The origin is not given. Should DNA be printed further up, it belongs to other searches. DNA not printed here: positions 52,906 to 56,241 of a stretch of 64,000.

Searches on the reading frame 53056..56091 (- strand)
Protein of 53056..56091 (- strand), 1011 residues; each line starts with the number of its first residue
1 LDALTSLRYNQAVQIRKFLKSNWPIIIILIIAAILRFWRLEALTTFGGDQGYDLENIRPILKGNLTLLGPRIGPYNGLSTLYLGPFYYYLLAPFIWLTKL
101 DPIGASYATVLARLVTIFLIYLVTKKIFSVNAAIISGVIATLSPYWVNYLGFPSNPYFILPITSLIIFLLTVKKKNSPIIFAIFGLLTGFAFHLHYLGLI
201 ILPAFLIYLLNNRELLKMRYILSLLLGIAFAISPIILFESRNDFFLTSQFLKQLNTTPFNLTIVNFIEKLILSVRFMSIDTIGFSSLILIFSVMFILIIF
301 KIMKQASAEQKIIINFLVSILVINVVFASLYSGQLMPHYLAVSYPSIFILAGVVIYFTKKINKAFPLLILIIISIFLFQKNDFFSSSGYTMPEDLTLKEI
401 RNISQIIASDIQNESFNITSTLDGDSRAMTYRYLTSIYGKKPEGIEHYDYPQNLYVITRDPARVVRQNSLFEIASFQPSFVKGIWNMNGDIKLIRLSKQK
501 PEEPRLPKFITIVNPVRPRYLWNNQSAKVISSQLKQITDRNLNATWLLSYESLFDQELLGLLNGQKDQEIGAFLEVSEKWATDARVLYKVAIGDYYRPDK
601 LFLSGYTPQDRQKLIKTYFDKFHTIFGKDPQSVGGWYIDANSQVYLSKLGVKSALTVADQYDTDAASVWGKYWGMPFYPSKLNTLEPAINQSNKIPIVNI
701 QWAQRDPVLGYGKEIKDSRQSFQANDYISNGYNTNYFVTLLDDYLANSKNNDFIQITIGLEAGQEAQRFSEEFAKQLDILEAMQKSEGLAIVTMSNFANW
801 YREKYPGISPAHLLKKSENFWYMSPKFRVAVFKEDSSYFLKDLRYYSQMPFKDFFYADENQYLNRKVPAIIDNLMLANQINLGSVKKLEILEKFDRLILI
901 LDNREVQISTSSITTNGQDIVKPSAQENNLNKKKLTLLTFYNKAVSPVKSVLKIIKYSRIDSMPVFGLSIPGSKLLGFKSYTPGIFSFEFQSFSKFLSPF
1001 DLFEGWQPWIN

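Call 73: search_protein_families(library=pfam, proteins=[window:53056-56091:-], max_evalue=0.001)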
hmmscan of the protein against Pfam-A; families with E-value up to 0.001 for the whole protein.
window:53056-56091:- (1011 aa): 1 family
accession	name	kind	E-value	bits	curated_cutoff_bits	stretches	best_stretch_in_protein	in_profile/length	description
PF13231.12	PMT_2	-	2.4e-10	41.3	26.1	1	85-237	4-159/160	Dolichyl-phosphate-mannose-protein mannosyltransferase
